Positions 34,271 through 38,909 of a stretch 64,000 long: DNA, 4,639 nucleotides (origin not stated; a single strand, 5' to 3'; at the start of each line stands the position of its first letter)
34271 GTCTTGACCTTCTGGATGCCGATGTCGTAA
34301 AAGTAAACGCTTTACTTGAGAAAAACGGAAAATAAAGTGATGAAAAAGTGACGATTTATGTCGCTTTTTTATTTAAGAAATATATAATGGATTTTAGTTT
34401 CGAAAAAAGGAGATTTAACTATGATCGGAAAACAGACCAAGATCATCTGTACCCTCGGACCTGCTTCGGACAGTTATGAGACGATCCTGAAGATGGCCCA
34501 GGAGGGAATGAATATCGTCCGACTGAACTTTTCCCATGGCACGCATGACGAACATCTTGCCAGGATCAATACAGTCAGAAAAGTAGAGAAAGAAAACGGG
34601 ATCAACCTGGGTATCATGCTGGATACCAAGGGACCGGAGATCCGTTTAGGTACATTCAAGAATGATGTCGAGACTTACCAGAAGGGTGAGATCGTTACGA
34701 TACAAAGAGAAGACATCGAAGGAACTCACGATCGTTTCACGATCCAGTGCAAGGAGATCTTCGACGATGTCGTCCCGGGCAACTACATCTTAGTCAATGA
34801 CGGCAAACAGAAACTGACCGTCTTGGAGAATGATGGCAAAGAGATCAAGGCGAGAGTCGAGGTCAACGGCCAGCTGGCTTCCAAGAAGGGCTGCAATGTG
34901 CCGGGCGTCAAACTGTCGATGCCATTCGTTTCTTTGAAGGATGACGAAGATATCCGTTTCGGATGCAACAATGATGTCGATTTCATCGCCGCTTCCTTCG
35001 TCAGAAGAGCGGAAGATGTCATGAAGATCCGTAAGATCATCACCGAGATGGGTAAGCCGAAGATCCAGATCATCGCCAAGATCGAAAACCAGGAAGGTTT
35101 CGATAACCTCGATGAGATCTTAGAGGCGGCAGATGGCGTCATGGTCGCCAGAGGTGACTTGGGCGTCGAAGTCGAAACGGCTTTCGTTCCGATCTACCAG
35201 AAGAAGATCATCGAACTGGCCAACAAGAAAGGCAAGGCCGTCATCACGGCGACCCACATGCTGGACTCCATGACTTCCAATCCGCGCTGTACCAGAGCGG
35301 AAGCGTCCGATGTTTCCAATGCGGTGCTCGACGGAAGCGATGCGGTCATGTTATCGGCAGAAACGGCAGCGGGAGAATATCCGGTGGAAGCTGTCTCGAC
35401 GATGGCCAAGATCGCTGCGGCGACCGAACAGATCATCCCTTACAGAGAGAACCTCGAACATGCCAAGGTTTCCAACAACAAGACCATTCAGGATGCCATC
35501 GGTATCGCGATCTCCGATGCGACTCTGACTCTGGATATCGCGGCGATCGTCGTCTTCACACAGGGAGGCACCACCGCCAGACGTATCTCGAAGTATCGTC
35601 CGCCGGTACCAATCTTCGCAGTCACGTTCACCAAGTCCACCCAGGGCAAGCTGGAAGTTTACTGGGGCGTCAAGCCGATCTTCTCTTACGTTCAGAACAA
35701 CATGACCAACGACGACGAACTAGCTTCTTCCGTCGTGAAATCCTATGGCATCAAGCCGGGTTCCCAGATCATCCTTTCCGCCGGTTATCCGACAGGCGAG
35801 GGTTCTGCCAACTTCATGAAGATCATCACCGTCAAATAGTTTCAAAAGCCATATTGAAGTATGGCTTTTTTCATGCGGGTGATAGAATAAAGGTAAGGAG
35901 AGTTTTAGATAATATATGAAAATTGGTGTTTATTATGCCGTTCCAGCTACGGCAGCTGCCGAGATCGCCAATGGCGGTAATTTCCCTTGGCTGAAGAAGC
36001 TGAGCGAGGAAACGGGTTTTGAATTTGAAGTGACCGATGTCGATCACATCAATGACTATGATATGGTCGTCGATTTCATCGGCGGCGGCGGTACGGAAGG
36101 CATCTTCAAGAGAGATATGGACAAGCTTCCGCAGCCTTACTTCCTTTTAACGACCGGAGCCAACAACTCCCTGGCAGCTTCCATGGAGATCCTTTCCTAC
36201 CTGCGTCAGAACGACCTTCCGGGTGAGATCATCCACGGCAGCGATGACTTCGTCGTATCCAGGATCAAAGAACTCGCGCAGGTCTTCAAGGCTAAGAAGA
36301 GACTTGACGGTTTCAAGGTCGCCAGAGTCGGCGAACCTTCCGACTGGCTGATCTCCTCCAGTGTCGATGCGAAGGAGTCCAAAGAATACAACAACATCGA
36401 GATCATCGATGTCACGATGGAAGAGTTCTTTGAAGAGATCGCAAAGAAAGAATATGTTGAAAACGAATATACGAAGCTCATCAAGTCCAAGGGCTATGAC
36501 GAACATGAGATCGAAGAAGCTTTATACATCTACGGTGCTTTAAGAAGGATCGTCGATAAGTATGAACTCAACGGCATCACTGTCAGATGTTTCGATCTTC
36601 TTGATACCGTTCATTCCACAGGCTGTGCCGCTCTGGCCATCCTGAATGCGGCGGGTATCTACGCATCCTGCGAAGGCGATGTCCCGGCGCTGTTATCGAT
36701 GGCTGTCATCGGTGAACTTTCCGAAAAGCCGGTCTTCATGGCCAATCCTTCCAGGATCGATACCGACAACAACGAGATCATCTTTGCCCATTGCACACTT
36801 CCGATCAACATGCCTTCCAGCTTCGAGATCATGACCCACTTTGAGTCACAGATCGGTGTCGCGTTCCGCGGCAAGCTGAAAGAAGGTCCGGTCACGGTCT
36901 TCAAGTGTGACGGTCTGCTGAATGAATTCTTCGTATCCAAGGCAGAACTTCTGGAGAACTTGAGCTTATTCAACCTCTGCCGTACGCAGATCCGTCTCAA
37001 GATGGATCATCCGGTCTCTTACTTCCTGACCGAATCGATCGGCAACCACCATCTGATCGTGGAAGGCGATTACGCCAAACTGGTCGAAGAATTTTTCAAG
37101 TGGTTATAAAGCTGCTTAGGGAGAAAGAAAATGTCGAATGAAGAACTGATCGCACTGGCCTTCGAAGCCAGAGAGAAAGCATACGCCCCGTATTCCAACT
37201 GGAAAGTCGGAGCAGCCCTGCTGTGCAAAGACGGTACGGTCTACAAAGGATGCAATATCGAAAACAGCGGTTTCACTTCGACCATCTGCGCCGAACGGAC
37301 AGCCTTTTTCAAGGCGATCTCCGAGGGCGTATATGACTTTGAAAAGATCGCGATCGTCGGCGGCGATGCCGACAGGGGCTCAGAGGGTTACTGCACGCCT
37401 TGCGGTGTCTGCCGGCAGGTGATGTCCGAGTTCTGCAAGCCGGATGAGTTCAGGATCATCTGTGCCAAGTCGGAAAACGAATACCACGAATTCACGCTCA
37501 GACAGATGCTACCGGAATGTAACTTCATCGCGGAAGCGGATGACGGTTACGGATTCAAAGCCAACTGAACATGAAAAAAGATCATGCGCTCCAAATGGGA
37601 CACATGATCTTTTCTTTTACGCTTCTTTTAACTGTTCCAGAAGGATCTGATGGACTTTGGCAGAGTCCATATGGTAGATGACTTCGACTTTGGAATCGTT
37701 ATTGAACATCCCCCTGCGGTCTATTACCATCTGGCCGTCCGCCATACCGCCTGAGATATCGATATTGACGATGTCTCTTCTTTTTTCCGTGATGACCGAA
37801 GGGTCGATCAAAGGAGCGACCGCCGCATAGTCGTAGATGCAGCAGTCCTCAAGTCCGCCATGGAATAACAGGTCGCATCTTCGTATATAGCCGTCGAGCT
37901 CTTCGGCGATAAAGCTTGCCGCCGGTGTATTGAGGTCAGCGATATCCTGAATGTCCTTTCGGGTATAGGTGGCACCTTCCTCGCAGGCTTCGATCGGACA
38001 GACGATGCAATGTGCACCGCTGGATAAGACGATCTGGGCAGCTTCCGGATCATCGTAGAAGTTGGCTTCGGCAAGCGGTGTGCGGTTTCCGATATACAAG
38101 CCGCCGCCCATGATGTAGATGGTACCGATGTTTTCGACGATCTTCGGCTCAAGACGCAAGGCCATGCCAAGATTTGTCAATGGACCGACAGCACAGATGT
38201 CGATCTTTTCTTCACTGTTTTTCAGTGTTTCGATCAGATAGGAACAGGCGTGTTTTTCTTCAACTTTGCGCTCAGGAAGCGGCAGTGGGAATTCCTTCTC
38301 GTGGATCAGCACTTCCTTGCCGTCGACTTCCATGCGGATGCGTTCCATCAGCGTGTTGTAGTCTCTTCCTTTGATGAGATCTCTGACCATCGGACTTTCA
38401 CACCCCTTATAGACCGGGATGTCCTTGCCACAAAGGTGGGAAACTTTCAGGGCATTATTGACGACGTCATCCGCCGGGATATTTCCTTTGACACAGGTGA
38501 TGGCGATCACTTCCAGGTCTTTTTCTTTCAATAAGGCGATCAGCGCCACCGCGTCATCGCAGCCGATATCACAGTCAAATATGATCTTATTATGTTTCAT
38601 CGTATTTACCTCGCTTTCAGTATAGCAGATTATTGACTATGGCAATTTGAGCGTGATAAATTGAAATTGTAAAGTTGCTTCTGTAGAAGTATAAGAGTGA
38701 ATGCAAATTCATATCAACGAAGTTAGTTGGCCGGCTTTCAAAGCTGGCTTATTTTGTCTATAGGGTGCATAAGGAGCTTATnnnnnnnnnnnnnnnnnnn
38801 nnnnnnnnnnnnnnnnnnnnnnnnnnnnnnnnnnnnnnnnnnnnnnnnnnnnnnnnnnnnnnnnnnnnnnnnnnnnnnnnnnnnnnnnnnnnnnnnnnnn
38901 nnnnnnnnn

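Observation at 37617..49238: Candidate undescribed nucleoside/nucleobase catabolic locus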

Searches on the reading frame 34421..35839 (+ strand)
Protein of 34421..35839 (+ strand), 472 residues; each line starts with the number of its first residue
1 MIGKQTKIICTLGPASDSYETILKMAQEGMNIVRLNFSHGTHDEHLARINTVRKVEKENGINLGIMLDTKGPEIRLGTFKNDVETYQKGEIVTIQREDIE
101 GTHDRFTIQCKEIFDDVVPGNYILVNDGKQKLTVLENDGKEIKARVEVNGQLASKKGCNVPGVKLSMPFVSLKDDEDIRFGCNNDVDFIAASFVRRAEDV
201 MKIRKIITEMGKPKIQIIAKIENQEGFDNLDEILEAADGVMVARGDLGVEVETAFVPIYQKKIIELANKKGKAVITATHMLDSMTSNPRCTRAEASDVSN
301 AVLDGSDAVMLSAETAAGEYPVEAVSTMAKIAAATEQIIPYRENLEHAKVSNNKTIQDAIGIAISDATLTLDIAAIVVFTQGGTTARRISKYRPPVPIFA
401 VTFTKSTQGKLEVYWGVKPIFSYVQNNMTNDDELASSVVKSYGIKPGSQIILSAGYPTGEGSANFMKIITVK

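Call 23: search_protein_families(library=pfam, proteins=[window:34421-35839:+])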
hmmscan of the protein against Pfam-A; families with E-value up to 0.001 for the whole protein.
window:34421-35839:+ (472 aa): 3 families
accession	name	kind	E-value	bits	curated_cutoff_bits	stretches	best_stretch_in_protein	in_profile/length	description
PF00224.27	PK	-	4.5e-128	427.4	30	1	4-325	2-328/328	Pyruvate kinase, barrel domain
PF02887.21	PK_C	-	5e-26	91.5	28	1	358-469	1-114/114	Pyruvate kinase, alpha/beta domain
PF03328.21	HpcH_HpaI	-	0.00065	19.5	25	0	182-242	81-146/221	HpcH/HpaI aldolase/citrate lyase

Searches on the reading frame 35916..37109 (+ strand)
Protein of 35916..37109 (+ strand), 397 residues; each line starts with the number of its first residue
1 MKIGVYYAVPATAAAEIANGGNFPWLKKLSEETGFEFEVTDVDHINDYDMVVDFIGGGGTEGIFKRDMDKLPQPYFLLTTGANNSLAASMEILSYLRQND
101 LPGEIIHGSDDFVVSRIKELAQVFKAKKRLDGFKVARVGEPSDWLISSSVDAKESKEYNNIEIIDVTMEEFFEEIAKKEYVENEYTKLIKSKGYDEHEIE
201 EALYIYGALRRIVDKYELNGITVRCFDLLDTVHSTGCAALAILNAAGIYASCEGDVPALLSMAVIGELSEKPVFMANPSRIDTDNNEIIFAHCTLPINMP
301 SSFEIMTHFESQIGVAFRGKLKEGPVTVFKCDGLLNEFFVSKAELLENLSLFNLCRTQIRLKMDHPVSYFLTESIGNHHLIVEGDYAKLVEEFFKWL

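Call 23: search_protein_families(library=pfam, proteins=[window:35916-37109:+])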
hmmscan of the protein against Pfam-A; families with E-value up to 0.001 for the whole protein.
window:35916-37109:+ (397 aa): 0 families

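Call 70: search_protein_families(library=ncbifam, proteins=[window:35916-37109:+], max_evalue=0.00001)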
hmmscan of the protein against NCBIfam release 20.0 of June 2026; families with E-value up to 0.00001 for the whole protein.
window:35916-37109:+ (397 aa): 1 family
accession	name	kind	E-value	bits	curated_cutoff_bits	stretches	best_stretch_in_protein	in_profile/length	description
NF048012.1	SlpQosIsomSftI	equivalog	3.4e-18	65.6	700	1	85-393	107-432/443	sulfoquinovose isomerase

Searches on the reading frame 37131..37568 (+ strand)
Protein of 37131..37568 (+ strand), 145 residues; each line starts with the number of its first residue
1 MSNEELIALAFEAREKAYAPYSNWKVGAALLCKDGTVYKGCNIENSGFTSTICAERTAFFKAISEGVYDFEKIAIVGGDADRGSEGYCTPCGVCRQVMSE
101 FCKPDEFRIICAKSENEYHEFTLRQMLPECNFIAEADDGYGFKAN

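Call 23: search_protein_families(library=pfam, proteins=[window:37131-37568:+])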
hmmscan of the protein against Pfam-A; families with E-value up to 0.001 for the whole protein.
window:37131-37568:+ (145 aa): 2 families
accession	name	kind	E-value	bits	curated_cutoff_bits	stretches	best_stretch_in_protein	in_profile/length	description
PF00383.29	dCMP_cyt_deam_1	-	8.1e-18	64.6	25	1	3-102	4-94/102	Cytidine and deoxycytidylate deaminase zinc-binding region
PF08211.18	dCMP_cyt_deam_2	-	2.1e-10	41.4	25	1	4-74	42-111/130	Cytidine and deoxycytidylate deaminase zinc-binding region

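Call 70: search_protein_families(library=ncbifam, proteins=[window:37131-37568:+], max_evalue=0.00001)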
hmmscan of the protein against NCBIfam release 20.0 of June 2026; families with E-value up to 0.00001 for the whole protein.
window:37131-37568:+ (145 aa): 7 families
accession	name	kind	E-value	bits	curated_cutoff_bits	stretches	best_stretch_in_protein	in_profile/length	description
TIGR01354.1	cyt_deam_tetra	equivalog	1.4e-39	135.2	113.65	1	5-129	2-119/126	cytidine deaminase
NF009076.0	PRK12411.1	equivalog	8.5e-38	129.3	216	1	1-135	1-128/132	cytidine deaminase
NF004064.0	PRK05578.1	equivalog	1e-37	129.1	74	1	1-130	4-122/130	cytidine deaminase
NF005314.0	PRK06848.1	equivalog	3.6e-16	59.5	131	1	3-129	7-132/139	cytidine deaminase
TIGR01355.1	cyt_deam_dimer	equivalog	2.1e-15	56.8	275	1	4-73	175-245/283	cytidine deaminase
NF006537.0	PRK09027.1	equivalog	4.7e-14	52.5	153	1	2-66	188-252/295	cytidine deaminase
NF006155.0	PRK08298.1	equivalog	7.9e-07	29.1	129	1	9-124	10-122/136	cytidine deaminase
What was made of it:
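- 37131..37568 (+): Cytidine deaminase (cdd). A canonical neighbour, not part of the core cassette. TIGR01354 scores 135.2 bits against a cutoff of 113.65 (call 70).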

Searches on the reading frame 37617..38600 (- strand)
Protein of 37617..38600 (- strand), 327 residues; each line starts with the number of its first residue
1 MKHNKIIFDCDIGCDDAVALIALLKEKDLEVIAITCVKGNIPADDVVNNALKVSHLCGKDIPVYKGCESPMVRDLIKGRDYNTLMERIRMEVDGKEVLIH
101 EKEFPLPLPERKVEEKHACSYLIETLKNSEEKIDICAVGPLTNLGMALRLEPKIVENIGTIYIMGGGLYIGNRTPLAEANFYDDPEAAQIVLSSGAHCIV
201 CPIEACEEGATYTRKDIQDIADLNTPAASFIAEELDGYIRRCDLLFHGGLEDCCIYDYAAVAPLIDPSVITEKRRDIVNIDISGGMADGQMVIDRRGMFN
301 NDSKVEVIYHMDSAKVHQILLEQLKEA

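Call 3: search_protein_families(library=pfam, proteins=[window:37617-38600:-])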
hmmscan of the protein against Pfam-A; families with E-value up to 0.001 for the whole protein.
window:37617-38600:- (327 aa): 1 family
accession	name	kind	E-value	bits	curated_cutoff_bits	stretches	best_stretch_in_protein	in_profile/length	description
PF01156.24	IU_nuc_hydro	-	7.5e-78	262.6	34.2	1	6-317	1-296/297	Inosine-uridine preferring nucleoside hydrolase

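Call 4: search_protein_families(library=ncbifam, proteins=[window:37617-38600:-])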
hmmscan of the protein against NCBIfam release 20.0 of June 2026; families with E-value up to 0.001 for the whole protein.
window:37617-38600:- (327 aa): 4 families
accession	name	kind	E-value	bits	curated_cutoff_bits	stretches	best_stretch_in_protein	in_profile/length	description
NF052221.1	UridNuclsHydUriH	equivalog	7.4e-55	186.3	450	1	5-325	1-307/310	uridine-preferring nucleoside hydrolase UriH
NF007761.0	PRK10443.1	equivalog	8.1e-53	179.5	433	1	4-325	3-308/311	pyrimidine-specific ribonucleoside hydrolase RihA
NF008036.0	PRK10768.1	equivalog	4.9e-51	173.7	382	1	4-326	3-302/304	ribonucleoside hydrolase RihC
NF007417.0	PRK09955.1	equivalog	2.4e-43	148.2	459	1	1-320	1-302/313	ribosylpyrimidine nucleosidase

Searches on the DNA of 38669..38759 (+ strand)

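Call 71: build_rna_model(alignment_id=A1, structure=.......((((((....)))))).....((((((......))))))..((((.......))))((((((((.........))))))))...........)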
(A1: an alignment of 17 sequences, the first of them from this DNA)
Model R1 built from alignment A1 (17 sequences, 99 columns); structure: as given.
model positions 92; base pairs 24; branch points 3; effective number of sequences 1.17; information 0.62 bits per position. Calibrated on 0.2 Mb of random sequence (short: E-values are rough).
structure used (alignment columns):
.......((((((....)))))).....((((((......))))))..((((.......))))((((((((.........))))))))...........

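Call 72: search_with_rna_model(model_id=R1, sources=[window, L001, L003, L005, L006, L007, L008, L009, L010, L011, L012, L013, L014, L015, L016, L017, L018, L019, L020, L021, L022, L023, L025, L026, L027, L028, L029, L030, L031, L032, L033, L034, L035, L036, L037, L038, L039, L040, L041, L042, L043, L044, L045, L046, L047], max_evalue=1)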
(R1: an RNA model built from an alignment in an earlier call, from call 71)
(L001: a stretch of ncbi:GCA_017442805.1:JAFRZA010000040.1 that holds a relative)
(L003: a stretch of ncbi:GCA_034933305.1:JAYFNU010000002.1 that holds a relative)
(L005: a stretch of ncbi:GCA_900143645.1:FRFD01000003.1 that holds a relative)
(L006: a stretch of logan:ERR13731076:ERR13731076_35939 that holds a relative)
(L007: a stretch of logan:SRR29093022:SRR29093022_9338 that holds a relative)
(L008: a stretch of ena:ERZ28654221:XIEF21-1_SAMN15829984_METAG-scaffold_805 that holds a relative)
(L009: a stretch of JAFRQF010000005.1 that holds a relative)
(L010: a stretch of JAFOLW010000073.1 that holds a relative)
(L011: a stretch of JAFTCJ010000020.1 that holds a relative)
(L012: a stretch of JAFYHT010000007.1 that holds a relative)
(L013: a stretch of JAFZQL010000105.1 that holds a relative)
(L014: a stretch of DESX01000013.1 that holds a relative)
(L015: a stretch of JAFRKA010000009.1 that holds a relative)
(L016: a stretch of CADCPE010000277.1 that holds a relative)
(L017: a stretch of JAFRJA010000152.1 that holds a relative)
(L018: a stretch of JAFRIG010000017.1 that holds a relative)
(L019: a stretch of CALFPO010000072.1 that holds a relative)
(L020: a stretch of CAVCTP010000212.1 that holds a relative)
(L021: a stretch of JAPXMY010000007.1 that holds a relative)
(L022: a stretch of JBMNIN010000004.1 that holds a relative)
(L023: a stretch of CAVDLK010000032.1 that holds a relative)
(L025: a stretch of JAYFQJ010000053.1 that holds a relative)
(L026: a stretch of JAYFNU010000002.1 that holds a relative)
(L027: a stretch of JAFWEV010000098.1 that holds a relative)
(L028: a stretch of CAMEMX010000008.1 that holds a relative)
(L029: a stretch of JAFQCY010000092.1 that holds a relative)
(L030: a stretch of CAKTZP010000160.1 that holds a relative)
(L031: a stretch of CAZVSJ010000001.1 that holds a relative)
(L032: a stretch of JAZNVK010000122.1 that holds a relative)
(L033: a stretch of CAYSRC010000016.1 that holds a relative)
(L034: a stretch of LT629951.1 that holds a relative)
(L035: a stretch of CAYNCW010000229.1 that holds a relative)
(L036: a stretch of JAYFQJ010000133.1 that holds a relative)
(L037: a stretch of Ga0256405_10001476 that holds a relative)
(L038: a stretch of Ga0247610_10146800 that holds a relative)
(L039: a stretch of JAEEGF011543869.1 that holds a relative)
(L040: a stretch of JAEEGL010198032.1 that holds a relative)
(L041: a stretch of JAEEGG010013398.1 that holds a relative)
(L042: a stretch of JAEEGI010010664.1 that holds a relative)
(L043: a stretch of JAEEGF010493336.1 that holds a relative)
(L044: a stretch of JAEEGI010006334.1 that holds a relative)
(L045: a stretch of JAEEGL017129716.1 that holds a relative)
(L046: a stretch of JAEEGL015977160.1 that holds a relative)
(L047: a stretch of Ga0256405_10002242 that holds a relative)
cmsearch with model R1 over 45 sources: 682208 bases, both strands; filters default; matches with E-value up to 1: 31.
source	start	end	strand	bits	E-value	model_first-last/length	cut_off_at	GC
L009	7799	7890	+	112.9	2.9e-24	1-92/92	no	0.37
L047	11378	11469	+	112.9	2.9e-24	1-92/92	no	0.37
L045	3512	3603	-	109.7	1.7e-23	1-92/92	no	0.4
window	38669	38759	+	108.6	3.3e-23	1-92/92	no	0.37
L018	7798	7889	+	106.9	8.3e-23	1-92/92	no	0.36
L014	8446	8539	+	106.8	9.1e-23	1-92/92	no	0.36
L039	1689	1780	+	105.7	1.6e-22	1-92/92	no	0.36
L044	2377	2468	-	105.7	1.6e-22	1-92/92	no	0.36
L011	7811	7901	+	104.5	3.2e-22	1-92/92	no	0.4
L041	7875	7965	+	104.5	3.2e-22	1-92/92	no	0.4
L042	6687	6777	+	104.5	3.2e-22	1-92/92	no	0.4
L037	2086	2182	-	104.5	3.2e-22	1-92/92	no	0.37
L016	4044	4134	+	104.4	3.3e-22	1-92/92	no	0.35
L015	1237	1330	+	104.2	3.8e-22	1-92/92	no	0.36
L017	8487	8579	+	104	4.3e-22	1-92/92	no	0.38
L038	2221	2310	-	103.5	5.7e-22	1-92/92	no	0.33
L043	2092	2184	+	102.8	8.3e-22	1-92/92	no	0.39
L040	385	474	+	102.5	9.7e-22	1-92/92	no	0.38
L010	7800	7890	+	101.5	1.7e-21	1-92/92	no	0.4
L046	707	797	-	101.5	1.7e-21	1-92/92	no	0.4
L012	7807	7899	+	100.4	3.2e-21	1-92/92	no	0.4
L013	3435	3525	+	92.1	3.3e-19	1-92/92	no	0.37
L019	6244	6336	+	66.7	5.1e-13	1-92/92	no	0.37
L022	6926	7011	+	62.3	6.1e-12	1-92/92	no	0.38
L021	6854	6939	+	54.4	5.1e-10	1-92/92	no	0.41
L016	4093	4153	-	20.6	0.089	1-92/92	no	0.38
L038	2170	2261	+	20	0.12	1-92/92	no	0.34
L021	18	104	+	20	0.12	1-92/92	no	0.34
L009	7849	7927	-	17.2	0.6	1-92/92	no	0.38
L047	11428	11506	-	17.2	0.6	1-92/92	no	0.38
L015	1289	1367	-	16.6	0.83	1-92/92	no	0.37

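Call 73: search_with_rna_model(model_id=R1, sources=[window, L009, L010, L011, L012, L013, L014, L015, L016, L017, L018, L019, L021, L022, L037, L038, L039, L040, L043, L045], max_evalue=0.000001, make_alignment=true)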
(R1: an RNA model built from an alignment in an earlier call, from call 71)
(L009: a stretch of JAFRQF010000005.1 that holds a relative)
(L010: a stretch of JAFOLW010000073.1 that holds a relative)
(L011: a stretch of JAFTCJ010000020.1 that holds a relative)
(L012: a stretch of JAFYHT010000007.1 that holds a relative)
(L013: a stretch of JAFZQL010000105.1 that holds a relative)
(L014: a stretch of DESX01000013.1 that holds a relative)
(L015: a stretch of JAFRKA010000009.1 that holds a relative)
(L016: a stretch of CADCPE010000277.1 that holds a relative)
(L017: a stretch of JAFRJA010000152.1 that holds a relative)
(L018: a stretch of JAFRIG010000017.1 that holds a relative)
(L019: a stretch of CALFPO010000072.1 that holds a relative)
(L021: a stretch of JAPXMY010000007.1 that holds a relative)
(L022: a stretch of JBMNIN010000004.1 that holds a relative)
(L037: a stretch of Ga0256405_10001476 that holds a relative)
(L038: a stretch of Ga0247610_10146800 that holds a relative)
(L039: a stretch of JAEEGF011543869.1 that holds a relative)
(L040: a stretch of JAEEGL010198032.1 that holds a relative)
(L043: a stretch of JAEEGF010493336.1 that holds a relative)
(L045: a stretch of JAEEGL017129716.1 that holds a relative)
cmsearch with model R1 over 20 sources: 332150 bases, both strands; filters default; matches with E-value up to 0.000001: 20.
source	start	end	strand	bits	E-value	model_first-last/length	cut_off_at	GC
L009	7799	7890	+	112.9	1.4e-24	1-92/92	no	0.37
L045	3512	3603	-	109.7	8.4e-24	1-92/92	no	0.4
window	38669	38759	+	108.6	1.6e-23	1-92/92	no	0.37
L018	7798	7889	+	106.9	4.1e-23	1-92/92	no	0.36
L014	8446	8539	+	106.8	4.4e-23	1-92/92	no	0.36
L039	1689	1780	+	105.7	7.9e-23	1-92/92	no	0.36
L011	7811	7901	+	104.5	1.5e-22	1-92/92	no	0.4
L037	2086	2182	-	104.5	1.5e-22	1-92/92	no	0.37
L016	4044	4134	+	104.4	1.6e-22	1-92/92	no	0.35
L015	1237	1330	+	104.2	1.8e-22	1-92/92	no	0.36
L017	8487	8579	+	104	2.1e-22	1-92/92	no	0.38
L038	2221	2310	-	103.5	2.8e-22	1-92/92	no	0.33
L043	2092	2184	+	102.8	4e-22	1-92/92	no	0.39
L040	385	474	+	102.5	4.7e-22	1-92/92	no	0.38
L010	7800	7890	+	101.5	8.2e-22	1-92/92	no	0.4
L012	7807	7899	+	100.4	1.5e-21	1-92/92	no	0.4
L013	3435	3525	+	92.1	1.6e-19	1-92/92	no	0.37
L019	6244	6336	+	66.7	2.5e-13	1-92/92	no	0.37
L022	6926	7011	+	62.3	3e-12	1-92/92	no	0.38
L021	6854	6939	+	54.4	2.5e-10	1-92/92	no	0.41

Alignment A3: 20 matches aligned to the model, 108 columns, each read 5' to 3' on its own strand. Consensus structure (alignment columns), stored with it:
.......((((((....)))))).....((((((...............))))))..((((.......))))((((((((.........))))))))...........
